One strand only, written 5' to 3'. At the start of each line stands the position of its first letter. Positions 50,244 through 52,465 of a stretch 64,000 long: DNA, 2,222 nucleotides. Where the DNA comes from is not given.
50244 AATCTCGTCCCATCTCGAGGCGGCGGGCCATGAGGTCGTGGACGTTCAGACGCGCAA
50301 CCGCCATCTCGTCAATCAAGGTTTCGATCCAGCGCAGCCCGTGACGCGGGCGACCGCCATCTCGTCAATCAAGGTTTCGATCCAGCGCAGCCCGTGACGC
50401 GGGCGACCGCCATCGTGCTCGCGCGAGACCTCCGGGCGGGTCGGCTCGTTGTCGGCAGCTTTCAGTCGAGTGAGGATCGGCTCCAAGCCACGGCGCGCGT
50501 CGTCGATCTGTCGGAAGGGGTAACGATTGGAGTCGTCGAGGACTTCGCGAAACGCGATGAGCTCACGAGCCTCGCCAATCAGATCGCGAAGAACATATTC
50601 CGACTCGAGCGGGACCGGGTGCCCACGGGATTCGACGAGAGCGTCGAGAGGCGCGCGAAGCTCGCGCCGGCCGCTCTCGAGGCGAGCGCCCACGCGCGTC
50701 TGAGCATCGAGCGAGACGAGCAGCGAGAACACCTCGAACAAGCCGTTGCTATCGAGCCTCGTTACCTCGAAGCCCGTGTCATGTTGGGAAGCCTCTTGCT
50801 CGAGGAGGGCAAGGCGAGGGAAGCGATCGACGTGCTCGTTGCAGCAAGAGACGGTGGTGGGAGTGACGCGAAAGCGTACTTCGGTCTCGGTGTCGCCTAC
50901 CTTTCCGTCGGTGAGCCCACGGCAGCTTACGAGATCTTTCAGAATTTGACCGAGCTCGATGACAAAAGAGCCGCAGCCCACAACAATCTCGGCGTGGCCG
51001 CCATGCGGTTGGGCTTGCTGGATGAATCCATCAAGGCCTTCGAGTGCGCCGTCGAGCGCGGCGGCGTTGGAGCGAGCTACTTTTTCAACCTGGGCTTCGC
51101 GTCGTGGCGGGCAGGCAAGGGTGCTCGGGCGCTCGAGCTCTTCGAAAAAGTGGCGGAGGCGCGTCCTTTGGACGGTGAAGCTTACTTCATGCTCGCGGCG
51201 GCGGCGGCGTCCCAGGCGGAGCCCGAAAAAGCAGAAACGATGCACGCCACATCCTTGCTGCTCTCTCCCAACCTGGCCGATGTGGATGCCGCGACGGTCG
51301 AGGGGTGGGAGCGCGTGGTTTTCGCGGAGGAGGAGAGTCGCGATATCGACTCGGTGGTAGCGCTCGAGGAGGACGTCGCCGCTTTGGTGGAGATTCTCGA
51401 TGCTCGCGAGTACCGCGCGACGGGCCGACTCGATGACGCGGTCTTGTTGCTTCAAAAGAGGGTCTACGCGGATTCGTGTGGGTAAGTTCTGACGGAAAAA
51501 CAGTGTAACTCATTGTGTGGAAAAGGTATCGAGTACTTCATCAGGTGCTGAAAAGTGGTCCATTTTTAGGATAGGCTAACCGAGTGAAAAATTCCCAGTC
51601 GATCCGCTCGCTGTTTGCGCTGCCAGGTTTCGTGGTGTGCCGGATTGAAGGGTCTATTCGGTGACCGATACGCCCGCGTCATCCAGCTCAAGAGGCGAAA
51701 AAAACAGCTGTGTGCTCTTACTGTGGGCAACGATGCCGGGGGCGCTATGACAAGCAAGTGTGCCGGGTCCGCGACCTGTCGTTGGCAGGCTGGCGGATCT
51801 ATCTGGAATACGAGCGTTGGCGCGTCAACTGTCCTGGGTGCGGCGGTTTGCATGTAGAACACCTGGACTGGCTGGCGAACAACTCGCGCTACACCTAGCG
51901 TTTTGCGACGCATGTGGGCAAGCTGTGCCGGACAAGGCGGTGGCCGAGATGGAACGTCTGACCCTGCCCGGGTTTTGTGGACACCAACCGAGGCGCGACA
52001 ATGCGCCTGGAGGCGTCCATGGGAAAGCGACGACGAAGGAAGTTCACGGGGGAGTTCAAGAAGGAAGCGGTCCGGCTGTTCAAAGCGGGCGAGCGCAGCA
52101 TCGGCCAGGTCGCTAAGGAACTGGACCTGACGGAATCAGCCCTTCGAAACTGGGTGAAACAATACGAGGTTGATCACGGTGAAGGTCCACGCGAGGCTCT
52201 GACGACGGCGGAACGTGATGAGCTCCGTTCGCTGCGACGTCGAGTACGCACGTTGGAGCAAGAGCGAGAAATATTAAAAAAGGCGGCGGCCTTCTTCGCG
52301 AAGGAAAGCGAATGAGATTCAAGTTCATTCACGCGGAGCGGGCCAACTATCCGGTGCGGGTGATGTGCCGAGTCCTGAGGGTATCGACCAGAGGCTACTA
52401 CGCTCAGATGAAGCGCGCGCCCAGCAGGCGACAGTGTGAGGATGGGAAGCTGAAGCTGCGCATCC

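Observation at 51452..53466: Nested IS structure: an ISL3-family deletion derivative inserted in a TPR gene, carrying an IS3-family element bracketed by 99-bp perfect direct repeats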

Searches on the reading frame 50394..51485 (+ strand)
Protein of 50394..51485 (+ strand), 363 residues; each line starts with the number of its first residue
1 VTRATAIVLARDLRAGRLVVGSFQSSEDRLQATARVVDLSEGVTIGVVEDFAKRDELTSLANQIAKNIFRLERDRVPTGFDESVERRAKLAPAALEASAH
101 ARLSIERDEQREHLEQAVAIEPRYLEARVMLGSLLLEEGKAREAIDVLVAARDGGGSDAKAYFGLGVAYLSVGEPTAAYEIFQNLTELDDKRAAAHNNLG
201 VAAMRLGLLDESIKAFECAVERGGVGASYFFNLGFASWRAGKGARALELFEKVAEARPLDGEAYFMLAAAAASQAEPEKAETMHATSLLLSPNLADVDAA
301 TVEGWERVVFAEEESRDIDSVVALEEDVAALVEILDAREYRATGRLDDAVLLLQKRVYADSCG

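Call 6: search_protein_families(library=pfam, proteins=[window:50394-51485:+], max_evalue=0.01)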
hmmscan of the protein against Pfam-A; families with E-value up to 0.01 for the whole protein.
window:50394-51485:+ (363 aa): 14 families
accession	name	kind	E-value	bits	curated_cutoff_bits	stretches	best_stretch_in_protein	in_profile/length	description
PF13432.12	TPR_16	-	1.6e-14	54.5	32.7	3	164-221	2-59/65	Tetratricopeptide repeat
PF07719.23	TPR_2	-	3.2e-14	52.2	27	1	193-217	1-25/34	Tetratricopeptide repeat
PF00515.34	TPR_1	-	5e-14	51.9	27.8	1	193-221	1-29/34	Tetratricopeptide repeat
PF13431.12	TPR_17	-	5.7e-14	51.6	24.4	1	249-281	1-33/34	Tetratricopeptide repeat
PF14559.12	TPR_19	-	2.5e-13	50.6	25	2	112-153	12-53/68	Tetratricopeptide repeat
PF13181.12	TPR_8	-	1.4e-12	47.1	25.7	0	159-190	1-32/34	Tetratricopeptide repeat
PF13424.12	TPR_12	-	1.6e-09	38.2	30.1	2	192-257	2-75/77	Tetratricopeptide repeat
PF13428.12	TPR_14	-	1.6e-09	37.9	23.5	1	233-269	7-43/44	Tetratricopeptide repeat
PF13176.12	TPR_7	-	5.6e-07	29.6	27.9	0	161-190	1-32/36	Tetratricopeptide repeat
PF13414.12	TPR_11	-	6e-07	29.5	26.8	0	132-173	1-42/42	TPR repeat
PF12895.13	ANAPC3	-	3.4e-06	27.7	27.2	0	158-217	22-80/82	Anaphase-promoting complex, cyclosome, subunit 3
PF13174.12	TPR_6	-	0.00019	22.3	26.3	0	161-187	2-28/33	Tetratricopeptide repeat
PF14561.12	TPR_20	-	0.0015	19.2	25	0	109-150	6-47/90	Tetratricopeptide repeat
PF23914.1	TPR_CcmH_CycH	-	0.0032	17.8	42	0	199-284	56-144/158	Cytochrome c-type biogenesis protein H TPR domain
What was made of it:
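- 50114..51459 (+): 5' part of the TPR-repeat gene, already a pseudogene: a 1-bp deletion near 50207 and a 53-bp tandem duplication at 50300-50405. Pfam TPR hits (call 6).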

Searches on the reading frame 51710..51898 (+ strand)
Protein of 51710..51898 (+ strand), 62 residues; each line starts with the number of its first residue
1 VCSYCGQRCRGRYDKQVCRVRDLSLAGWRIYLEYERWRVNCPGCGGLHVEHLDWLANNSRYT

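Call 6: search_protein_families(library=pfam, proteins=[window:51710-51898:+], max_evalue=0.01)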
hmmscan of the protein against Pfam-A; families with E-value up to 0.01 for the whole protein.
window:51710-51898:+ (62 aa): 1 family
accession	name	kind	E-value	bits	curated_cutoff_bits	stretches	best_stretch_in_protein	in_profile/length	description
PF14690.11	Zn_ribbon_ISL3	-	0.00043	21.1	25.5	1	2-44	5-47/47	zinc-finger of transposase IS204/IS1001/IS1096/IS1165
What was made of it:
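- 51710..51898 (+): Remnant of the ISL3 transposase N-terminus (zinc ribbon), ending at TAG 51896-51898 where full-length copies have CAG. Pfam Zn_ribbon_ISL3 E=4.3e-4 (call 6).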

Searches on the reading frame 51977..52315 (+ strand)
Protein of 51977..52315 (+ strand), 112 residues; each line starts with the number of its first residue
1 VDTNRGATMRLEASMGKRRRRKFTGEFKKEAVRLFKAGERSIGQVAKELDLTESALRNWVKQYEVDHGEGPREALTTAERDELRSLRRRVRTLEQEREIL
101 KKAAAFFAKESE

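Call 6: search_protein_families(library=pfam, proteins=[window:51977-52315:+], max_evalue=0.01)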
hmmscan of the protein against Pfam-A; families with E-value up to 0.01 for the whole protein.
window:51977-52315:+ (112 aa): 8 families
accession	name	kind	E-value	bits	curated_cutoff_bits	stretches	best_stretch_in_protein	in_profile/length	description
PF01527.26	HTH_Tnp_1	-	5.8e-15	55.7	24.1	1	18-90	2-74/75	Transposase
PF13518.12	HTH_28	-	2.1e-07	31.4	25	1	27-68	1-40/52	Helix-turn-helix domain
PF13551.12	HTH_29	-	0.00013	22.4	28.1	1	28-66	1-39/64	Winged helix-turn helix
PF00376.29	MerR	-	0.00021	21.5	28.2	1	41-62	1-22/38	MerR family regulatory protein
PF13384.12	HTH_23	-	0.00029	21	24.6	1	30-64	9-42/50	Homeodomain-like domain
PF13542.12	HTH_Tnp_ISL3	-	0.00029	20.7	27.4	1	18-63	7-50/51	Helix-turn-helix domain of transposase family ISL3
PF04218.19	CENP-B_N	-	0.00095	19.2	21.2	1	17-62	1-45/53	CENP-B N-terminal DNA-binding domain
PF13411.12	MerR_1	-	0.0072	16.8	21.6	0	41-69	2-30/69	MerR HTH family regulatory protein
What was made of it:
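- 52019..52315 (+): orfA (98 aa, intact), with the A AAA AAG -1 frameshift heptamer at 52276-52282. Pfam HTH_Tnp_1, 55.7 bits (call 6).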

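Call 20: find_encoding_contigs(protein=window:52019-52315:+, flank=6000, max_places=10)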
Protein window:52019-52315:+ (98 aa): 4 contigs read that carry it; 4 places shown.
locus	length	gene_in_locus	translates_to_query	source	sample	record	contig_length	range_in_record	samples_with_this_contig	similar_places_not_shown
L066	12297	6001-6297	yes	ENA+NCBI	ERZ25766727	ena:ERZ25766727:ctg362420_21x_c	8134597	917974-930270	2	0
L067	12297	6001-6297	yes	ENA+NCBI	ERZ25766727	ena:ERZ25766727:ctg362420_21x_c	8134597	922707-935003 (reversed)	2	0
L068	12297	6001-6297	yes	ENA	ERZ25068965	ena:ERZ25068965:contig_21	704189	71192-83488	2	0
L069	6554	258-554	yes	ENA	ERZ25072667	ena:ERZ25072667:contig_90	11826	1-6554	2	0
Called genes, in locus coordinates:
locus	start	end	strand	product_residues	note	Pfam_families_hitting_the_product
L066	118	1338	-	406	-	PF14690:Zn_ribbon_ISL3, PF13542:HTH_Tnp_ISL3, PF01610:DDE_Tnp_ISL3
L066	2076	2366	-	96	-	PF00076:RRM_1, PF13893:RRM_5 (weak)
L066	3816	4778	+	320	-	PF13737:DDE_Tnp_1_5, PF01609:DDE_Tnp_1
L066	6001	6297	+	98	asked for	PF01527:HTH_Tnp_1, PF13518:HTH_28 (weak)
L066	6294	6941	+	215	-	PF13276:HTH_21, PF00665:rve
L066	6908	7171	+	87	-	PF13683:rve_3, PF13333:rve_2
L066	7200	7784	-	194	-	PF13737:DDE_Tnp_1_5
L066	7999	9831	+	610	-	PF00069:Pkinase, PF01636:APH (faint), PF07714:PK_Tyr_Ser-Thr, PF03109:ABC1 (weak), PF07676:PD40 (weak), PF26549:Tricorn_N, PF13737:DDE_Tnp_1_5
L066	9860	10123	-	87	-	PF13683:rve_3, PF13333:rve_2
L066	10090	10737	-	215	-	PF13276:HTH_21, PF00665:rve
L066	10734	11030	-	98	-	PF01527:HTH_Tnp_1, PF13518:HTH_28 (weak)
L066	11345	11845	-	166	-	-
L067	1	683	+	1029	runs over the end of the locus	PF26549:Tricorn_N, PF26550:Tricorn_2nd, PF07676:PD40, PF07676:PD40, PF07676:PD40, PF26549:Tricorn_N, PF26550:Tricorn_2nd, PF01979:Amidohydro_1, +8 more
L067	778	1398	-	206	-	PF03167:UDG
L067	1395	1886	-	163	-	-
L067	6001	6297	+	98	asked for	PF01527:HTH_Tnp_1, PF13518:HTH_28 (weak)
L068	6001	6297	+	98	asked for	PF01527:HTH_Tnp_1, PF13518:HTH_28 (weak)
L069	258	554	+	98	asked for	PF01527:HTH_Tnp_1, PF13518:HTH_28 (weak)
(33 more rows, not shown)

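Call 21: find_encoding_contigs(protein=window:52001-52315:+, flank=6000, max_places=10)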
Protein window:52001-52315:+ (104 aa): 23 contigs read that carry it; 10 places shown.
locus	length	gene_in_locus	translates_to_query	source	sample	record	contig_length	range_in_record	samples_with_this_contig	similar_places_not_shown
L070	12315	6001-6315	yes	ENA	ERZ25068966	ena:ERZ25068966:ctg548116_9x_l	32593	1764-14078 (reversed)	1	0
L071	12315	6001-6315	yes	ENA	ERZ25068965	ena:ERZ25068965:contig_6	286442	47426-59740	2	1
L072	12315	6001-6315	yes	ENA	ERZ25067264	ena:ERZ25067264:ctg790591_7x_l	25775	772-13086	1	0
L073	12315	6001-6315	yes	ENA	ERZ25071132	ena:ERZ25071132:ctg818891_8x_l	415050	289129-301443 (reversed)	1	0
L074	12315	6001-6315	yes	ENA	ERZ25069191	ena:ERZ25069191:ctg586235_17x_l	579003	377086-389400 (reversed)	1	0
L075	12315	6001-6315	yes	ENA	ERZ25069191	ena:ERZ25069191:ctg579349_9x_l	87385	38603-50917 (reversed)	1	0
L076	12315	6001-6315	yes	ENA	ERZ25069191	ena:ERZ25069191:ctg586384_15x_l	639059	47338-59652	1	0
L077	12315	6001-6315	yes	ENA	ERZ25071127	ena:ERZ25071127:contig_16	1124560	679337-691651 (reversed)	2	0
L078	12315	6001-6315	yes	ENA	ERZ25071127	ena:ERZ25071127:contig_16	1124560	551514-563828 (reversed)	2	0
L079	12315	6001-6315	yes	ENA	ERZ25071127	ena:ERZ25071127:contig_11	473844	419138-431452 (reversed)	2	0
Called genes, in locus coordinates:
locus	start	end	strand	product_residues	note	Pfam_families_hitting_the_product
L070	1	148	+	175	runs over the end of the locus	PF02577:BFN_dom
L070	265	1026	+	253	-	PF00142:Fer4_NifH (weak), PF01656:CbiA, PF02374:ArsA_ATPase (weak), PF06564:CBP_BcsQ, PF07015:VirC1 (faint), PF09140:MipZ, PF10609:ParA, PF13614:AAA_31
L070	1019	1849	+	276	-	PF02195:ParB_N, PF17762:HTH_ParB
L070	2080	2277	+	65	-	PF13413:HTH_25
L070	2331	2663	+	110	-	PF00578:AhpC-TSA (weak)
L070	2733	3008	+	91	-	PF00578:AhpC-TSA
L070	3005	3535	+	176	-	PF11412:DsbD_N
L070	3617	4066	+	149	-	-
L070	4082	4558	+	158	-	PF01613:Flavin_Reduct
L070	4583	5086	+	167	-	PF02830:V4R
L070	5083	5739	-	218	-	PF07238:PilZ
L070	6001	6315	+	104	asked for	PF01527:HTH_Tnp_1, PF13518:HTH_28 (weak)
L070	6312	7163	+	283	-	PF13276:HTH_21, PF00665:rve, PF13683:rve_3, PF13333:rve_2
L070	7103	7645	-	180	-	PF01610:DDE_Tnp_ISL3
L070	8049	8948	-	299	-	PF00665:rve (faint)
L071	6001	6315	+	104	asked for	PF01527:HTH_Tnp_1, PF13518:HTH_28 (weak)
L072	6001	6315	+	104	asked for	PF01527:HTH_Tnp_1, PF13518:HTH_28 (weak)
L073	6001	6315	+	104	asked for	PF01527:HTH_Tnp_1, PF13518:HTH_28 (weak)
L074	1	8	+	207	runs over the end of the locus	PF09312:SurA_N (weak)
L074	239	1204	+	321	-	PF13737:DDE_Tnp_1_5, PF01609:DDE_Tnp_1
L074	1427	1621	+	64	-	-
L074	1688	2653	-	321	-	PF13737:DDE_Tnp_1_5, PF01609:DDE_Tnp_1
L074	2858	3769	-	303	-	PF07592:DDE_Tnp_ISAZ013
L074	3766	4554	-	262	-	-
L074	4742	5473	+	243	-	PF18165:pP_pnuc_1 (weak)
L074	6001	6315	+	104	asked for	PF01527:HTH_Tnp_1, PF13518:HTH_28 (weak)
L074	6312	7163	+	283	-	PF13276:HTH_21, PF00665:rve, PF13683:rve_3, PF13333:rve_2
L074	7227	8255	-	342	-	PF01548:DEDD_Tnp_IS110, PF02371:Transposase_20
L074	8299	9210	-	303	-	PF13276:HTH_21, PF00665:rve, PF13683:rve_3, PF13333:rve_2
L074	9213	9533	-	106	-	PF01527:HTH_Tnp_1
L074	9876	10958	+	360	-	PF13565:HTH_32 (weak), PF13276:HTH_21 (weak), PF13683:rve_3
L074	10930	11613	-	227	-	PF00239:Resolvase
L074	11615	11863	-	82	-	PF11149:DUF2924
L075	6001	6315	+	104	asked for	PF01527:HTH_Tnp_1, PF13518:HTH_28 (weak)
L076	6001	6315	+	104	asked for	PF01527:HTH_Tnp_1, PF13518:HTH_28 (weak)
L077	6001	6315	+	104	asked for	PF01527:HTH_Tnp_1, PF13518:HTH_28 (weak)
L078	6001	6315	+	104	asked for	PF01527:HTH_Tnp_1, PF13518:HTH_28 (weak)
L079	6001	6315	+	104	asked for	PF01527:HTH_Tnp_1, PF13518:HTH_28 (weak)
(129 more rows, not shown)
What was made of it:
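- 52019..52315 (+): An identical protein is found on at least 27 contigs (calls 20, 21).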

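Call 46: search_protein_families(library=ncbifam, proteins=[L066:118-1338:-, L074:6312-7163:+, window:52019-52315:+], max_evalue=0.001)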
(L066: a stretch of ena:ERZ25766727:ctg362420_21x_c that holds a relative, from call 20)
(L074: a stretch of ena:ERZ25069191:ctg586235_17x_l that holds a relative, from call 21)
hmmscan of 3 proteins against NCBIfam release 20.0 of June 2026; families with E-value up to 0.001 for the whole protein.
L066:118-1338:- (406 aa): 3 families
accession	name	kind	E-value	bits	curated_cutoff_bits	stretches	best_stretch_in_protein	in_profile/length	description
NF033550.5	transpos_ISL3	equivalog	8e-96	321.3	180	1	32-395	2-369/370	ISL3 family transposase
NF049919.1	DesA_ISL3_tail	domain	6.8e-21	74.9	30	1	232-349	2-121/122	DesA/ISL3 alpha bundle tail domain-containing protein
NF049917.1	ISAon1_downstr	equivalog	1.1e-11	44.4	250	1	179-253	82-156/327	ISAon1 family transposase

L074:6312-7163:+ (283 aa): 3 families
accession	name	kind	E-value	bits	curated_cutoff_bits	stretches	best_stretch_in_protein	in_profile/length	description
NF033516.0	transpos_IS3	equivalog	1.3e-103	347.2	160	1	2-271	90-368/369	IS3 family transposase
NF033577.2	transpos_IS481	equivalog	2e-26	93.2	224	1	6-269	6-281/284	IS481 family transposase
NF006918.0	PRK09409.1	subfamily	1.6e-11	44.4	597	1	13-272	12-285/301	IS2 transposase TnpB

window:52019-52315:+ (98 aa): 2 families
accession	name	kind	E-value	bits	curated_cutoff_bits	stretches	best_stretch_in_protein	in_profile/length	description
NF033516.0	transpos_IS3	equivalog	2.4e-15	56.6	160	1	12-94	1-86/369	IS3 family transposase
NF047595.1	IS66_ISRel24_TnpA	equivalog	5.3e-08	33.5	74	1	5-57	1-55/113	IS66-like element accessory protein TnpA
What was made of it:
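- On IS3 family (inner element): The intact sister OrfB scores 347 bits on NF033516, cut-off 160 (call 46).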

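Call 50: search_dna_similar(query=L074:6312-7163:+, collection=plasmids, mode=protein, max_rows=8)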
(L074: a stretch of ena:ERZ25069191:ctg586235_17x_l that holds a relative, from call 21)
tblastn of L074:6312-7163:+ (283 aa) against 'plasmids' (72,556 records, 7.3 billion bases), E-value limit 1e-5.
The search stops at 5000 records and this limit was reached: more records match than are counted here, and every count below describes the 5000 best-scoring records only.
In 2 record(s) the limit of 40 matching pieces per record was reached: places in those records are undercounted.
Records with a match: at least 5000; places in all: 18820; records where one place covers at least 80% of the query: 4943.
Best place of each record, by identity: <60% 5000.
By first word of the organism name: Escherichia 1270; Klebsiella 723; Acinetobacter 359; Enterobacter 235; Salmonella 170; Citrobacter 169; Shigella 156; Enterococcus 136; Piscirickettsia 107; Pseudomonas 107; and 201 more.
By predicted mobility (MOB-suite, as given by PLSDB): conjugative 2362; mobilizable 1382; non-mobilizable 1256.
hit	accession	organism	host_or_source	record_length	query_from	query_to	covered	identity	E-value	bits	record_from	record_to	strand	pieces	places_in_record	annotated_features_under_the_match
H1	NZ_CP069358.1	Microvirga sp. VF16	Vachellia farnesiana,Cell culture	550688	1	277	98%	53.5%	8e-80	269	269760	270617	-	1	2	IS3 family transposase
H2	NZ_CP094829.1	Acuticoccus sp. I52.16.1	pure culture,seawater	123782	3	276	97%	53.2%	2e-75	257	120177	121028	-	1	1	none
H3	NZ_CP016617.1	Microvirga ossetica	Vicia alpestris,cell culture,nodules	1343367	1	274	97%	53.0%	1e-77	263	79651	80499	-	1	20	none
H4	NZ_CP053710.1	Lichenicola cladoniae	Cladonia borealis,cell culture,lichen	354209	1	273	96%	53.2%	2e-79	268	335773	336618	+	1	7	none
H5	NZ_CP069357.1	Microvirga sp. VF16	Vachellia farnesiana,Cell culture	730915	1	274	97%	52.6%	1e-77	263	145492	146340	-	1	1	none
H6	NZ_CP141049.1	Microvirga lotononidis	-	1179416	1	274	97%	52.5%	1e-62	265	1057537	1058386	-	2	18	none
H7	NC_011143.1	Phenylobacterium zucineum HLK1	-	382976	1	273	96%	52.3%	7e-79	266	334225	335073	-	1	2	IS3 family transposase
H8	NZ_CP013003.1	Caulobacter henricii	pond water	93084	1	273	96%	51.9%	3e-76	259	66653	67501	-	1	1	IS3 family transposase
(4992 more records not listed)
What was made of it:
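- Closest known: IS3 family insertion sequences. Different: OrfB is at most 53.5% identical to plasmid-borne IS3 transposases (call 50).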

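Call 51: search_dna_similar(query=L066:118-1338:-, collection=plasmids, mode=protein, max_rows=8)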
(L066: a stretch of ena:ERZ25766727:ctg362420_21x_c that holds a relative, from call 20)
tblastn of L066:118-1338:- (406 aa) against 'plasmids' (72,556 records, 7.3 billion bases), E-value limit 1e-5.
Records with a match: 3725; places in all: 4929; records where one place covers at least 80% of the query: 2183.
Best place of each record, by identity: <60% 3725.
By first word of the organism name: Klebsiella 1080; Escherichia 760; Enterococcus 732; Enterobacter 253; Citrobacter 89; Shigella 75; Salmonella 72; Staphylococcus 72; Acinetobacter 60; Pseudomonas 49; and 126 more.
By predicted mobility (MOB-suite, as given by PLSDB): conjugative 2496; non-mobilizable 790; mobilizable 439.
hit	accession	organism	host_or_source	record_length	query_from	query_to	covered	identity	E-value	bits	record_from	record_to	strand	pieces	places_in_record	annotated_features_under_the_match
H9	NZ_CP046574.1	Rhodococcus sp. WAY2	cell culture,bacterial consortium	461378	1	402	99%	38.7%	1e-39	234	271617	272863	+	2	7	ISL3 family transposase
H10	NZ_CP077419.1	Rhodococcus qingshengii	pure culture,oil-contaminated water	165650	1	403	99%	38.0%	7e-60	217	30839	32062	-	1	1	ISL3 family transposase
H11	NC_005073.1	Rhodococcus erythropolis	-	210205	1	403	99%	38.0%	7e-60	217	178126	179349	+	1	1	ISL3 family transposase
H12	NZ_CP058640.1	Rhodococcus sp. ZPP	cell culture,soil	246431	1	402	99%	37.6%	6e-60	217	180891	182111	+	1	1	ISL3 family transposase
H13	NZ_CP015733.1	Arthrobacter sp. U41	Purified bacterial strains from deep ...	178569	1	403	99%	36.3%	2e-67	239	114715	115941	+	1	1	ISL3 family transposase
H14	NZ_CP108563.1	Kitasatospora purpeofusca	-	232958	1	399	98%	35.7%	2e-54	201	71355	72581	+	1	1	ISL3 family transposase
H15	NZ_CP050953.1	Rhodococcus sp. DMU1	cell culture,activated sludge in our lab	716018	43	402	89%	39.4%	4e-61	221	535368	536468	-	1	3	ISL3 family transposase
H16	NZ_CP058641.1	Rhodococcus sp. ZPP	cell culture,soil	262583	58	402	85%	40.2%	2e-61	221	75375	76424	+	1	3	ISL3 family transposase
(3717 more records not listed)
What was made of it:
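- Closest known: ISL3 family insertion sequences. Different: The transposase is at most about 40% identical to ISL3 transposases on sequenced plasmids (call 51), so this is an unnamed IS.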
